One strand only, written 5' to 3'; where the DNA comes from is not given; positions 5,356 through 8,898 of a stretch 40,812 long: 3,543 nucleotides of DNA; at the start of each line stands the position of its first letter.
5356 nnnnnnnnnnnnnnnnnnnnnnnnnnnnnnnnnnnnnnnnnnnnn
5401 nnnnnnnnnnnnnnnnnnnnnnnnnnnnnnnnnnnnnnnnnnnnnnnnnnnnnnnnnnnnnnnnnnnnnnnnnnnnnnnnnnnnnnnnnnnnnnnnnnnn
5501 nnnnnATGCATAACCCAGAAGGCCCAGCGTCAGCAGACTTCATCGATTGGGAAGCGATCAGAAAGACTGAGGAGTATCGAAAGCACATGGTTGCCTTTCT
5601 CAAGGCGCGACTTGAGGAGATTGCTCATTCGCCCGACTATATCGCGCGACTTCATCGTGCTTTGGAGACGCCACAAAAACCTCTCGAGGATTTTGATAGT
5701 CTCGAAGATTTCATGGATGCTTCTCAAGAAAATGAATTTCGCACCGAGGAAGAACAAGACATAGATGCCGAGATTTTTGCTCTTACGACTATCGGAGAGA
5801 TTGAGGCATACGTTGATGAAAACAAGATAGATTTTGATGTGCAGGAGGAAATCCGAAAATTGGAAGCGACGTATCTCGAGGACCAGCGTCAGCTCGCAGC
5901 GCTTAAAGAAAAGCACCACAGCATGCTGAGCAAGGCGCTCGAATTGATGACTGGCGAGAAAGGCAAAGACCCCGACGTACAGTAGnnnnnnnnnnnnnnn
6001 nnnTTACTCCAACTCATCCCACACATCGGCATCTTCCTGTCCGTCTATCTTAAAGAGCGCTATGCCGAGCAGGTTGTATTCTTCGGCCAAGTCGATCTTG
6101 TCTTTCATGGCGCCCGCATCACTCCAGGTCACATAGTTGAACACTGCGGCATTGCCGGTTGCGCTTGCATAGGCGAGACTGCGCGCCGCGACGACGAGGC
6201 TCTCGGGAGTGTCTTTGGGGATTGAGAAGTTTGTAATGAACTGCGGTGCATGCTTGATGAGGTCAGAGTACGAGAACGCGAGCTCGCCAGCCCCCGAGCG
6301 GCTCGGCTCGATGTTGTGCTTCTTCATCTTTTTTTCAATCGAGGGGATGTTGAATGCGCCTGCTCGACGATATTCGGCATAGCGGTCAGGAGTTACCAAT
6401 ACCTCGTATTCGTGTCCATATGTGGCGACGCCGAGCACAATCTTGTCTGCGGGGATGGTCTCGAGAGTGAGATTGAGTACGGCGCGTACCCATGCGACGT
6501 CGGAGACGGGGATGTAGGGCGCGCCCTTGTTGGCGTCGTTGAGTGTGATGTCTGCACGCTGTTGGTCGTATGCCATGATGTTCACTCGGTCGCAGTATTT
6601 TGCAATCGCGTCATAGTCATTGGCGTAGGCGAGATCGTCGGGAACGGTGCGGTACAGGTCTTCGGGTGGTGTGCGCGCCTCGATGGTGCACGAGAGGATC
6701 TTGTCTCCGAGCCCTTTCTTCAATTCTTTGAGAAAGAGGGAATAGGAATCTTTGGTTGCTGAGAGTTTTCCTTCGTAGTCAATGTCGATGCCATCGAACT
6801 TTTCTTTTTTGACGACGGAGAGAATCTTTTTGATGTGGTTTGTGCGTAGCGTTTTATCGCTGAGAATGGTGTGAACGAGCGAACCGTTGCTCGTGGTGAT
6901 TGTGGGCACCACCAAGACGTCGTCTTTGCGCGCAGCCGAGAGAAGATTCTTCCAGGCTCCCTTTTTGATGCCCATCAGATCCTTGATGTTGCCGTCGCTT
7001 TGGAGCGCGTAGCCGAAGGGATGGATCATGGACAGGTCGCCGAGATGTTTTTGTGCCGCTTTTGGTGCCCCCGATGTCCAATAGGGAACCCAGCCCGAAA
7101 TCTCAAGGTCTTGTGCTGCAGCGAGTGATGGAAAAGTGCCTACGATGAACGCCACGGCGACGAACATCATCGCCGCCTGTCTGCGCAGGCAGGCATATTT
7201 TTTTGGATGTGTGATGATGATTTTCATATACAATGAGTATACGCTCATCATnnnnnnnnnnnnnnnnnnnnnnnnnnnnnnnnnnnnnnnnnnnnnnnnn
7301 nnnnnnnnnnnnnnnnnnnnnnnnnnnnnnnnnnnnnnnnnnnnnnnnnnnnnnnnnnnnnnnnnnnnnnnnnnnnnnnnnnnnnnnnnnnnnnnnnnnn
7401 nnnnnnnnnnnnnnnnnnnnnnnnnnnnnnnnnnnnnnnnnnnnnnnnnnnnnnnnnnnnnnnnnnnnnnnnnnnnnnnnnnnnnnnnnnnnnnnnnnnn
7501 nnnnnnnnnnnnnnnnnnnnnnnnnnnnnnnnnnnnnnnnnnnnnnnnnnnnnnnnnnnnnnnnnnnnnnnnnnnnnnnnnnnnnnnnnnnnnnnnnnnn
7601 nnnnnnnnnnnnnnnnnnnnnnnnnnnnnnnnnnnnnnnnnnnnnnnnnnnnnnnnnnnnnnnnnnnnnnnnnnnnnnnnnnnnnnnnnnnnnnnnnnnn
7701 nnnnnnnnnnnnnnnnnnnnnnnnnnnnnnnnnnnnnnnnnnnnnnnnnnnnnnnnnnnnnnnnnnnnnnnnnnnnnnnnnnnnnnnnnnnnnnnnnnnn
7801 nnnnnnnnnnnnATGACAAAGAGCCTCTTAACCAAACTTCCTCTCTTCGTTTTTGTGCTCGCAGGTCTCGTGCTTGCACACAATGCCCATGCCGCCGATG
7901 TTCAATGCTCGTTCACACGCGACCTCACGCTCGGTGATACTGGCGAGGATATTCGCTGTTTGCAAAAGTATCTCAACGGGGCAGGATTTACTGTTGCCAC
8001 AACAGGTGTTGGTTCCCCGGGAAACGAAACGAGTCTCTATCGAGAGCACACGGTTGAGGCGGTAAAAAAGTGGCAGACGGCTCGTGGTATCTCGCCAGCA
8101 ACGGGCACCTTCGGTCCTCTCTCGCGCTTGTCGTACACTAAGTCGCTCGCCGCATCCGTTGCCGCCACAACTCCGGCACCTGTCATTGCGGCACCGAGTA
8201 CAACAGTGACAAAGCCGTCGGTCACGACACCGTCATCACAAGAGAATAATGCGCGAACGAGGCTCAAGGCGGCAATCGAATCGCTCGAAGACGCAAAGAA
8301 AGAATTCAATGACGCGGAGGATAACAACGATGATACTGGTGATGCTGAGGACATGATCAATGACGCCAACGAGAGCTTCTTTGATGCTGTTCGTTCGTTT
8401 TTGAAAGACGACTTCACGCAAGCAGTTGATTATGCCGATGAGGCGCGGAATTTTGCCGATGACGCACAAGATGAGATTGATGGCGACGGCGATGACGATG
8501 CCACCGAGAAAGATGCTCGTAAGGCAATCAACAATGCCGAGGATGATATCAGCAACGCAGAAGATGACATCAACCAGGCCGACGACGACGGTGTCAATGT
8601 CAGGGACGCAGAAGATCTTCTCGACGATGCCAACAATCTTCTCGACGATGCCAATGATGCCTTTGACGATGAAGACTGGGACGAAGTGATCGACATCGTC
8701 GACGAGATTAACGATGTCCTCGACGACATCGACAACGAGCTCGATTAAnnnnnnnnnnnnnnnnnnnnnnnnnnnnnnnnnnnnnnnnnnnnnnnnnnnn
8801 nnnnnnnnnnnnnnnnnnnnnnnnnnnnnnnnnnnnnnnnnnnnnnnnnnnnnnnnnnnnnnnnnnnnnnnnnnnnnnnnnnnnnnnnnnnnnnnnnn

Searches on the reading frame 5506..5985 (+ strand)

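Call 63: search_protein_families(library=pfam, proteins=[window:5506-5985:+], max_evalue=0.001)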
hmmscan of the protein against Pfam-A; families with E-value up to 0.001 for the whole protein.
window:5506-5985:+ (159 aa): 1 family
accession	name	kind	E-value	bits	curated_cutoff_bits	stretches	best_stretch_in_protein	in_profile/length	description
PF07426.16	Dynactin_p22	-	0.00017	21.9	25.2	1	31-143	37-151/168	Dynactin subunit p22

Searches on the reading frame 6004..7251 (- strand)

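Call 63: search_protein_families(library=pfam, proteins=[window:6004-7251:-], max_evalue=0.001)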
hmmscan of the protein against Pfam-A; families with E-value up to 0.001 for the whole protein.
window:6004-7251:- (415 aa): 1 family
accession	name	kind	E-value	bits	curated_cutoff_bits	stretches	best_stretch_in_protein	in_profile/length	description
PF00704.34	Glyco_hydro_18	-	8.5e-27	95.1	29.6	1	126-403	80-315/317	Glycosyl hydrolases family 18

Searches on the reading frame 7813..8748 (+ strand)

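Call 63: search_protein_families(library=pfam, proteins=[window:7813-8748:+], max_evalue=0.001)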
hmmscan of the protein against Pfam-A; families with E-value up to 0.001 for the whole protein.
window:7813-8748:+ (311 aa): 2 families
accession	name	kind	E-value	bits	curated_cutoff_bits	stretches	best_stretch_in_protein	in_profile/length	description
PF01471.23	PG_binding_1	-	2.5e-08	34.4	23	1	43-102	1-51/57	Putative peptidoglycan binding domain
PF14346.11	DUF4398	-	1.9e-05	25.5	27.9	0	245-288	2-44/78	Domain of unknown function (DUF4398)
